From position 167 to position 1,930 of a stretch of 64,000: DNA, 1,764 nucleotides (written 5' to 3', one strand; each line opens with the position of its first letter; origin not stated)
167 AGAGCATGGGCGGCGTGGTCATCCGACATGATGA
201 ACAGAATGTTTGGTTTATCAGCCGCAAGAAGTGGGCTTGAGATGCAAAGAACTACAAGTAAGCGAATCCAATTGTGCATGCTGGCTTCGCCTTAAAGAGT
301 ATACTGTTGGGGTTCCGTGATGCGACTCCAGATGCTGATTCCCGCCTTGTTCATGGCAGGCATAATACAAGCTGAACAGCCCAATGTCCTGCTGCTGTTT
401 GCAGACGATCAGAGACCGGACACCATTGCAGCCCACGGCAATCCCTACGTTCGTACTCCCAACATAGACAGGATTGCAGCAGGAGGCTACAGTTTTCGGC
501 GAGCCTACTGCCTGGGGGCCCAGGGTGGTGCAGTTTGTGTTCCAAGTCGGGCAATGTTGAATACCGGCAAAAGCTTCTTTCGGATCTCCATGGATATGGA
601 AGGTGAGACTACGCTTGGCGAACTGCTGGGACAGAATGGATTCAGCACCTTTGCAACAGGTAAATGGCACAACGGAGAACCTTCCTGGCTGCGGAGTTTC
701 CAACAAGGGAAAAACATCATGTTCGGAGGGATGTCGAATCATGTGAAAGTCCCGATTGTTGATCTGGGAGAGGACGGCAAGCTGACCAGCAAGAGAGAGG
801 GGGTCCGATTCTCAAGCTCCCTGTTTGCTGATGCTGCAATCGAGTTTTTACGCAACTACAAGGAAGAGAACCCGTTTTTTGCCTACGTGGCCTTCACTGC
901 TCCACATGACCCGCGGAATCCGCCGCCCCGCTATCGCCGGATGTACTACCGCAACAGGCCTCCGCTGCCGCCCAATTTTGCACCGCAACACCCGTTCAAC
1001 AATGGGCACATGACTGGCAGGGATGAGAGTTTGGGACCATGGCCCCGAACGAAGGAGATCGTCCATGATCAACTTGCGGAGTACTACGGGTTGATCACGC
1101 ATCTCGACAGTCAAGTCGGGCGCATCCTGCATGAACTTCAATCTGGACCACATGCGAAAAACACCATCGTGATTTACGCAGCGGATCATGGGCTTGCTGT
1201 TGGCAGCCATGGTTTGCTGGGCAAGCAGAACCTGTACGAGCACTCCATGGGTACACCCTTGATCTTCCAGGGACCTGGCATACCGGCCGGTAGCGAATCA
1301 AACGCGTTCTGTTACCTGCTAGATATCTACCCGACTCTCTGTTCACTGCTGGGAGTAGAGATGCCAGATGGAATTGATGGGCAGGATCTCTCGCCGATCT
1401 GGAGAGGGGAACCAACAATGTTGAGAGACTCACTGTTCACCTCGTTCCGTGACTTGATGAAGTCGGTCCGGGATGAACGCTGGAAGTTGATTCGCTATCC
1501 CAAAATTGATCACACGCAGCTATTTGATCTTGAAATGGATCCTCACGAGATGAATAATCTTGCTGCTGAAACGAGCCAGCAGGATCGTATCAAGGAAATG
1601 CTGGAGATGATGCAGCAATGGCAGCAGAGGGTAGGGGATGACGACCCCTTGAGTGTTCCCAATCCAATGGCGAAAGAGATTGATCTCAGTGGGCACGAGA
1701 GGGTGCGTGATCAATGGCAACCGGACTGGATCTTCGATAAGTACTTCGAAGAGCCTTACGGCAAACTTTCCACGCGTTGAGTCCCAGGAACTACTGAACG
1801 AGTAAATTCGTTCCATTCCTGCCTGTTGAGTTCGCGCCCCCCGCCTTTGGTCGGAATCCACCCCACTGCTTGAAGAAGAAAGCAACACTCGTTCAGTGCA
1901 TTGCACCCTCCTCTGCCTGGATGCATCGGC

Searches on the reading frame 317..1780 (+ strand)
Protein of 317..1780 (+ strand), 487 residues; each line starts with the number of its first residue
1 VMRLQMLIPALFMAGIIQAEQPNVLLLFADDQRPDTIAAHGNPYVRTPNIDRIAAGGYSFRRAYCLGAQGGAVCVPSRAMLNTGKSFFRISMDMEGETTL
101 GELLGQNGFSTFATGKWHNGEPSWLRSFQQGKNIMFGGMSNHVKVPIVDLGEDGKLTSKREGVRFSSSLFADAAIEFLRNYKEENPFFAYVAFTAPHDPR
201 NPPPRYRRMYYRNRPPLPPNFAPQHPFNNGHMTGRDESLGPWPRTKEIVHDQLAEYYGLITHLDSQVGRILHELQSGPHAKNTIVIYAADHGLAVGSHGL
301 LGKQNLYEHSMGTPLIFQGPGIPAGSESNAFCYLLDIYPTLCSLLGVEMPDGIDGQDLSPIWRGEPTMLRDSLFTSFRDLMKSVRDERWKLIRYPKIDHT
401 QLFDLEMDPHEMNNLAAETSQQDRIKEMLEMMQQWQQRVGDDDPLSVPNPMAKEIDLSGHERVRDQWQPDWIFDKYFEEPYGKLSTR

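Call 57: find_encoding_contigs(protein=window:317-1780:+, flank=10000, max_places=3)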
Protein window:317-1780:+ (487 aa): no gene with exactly this product is on record in the collection.
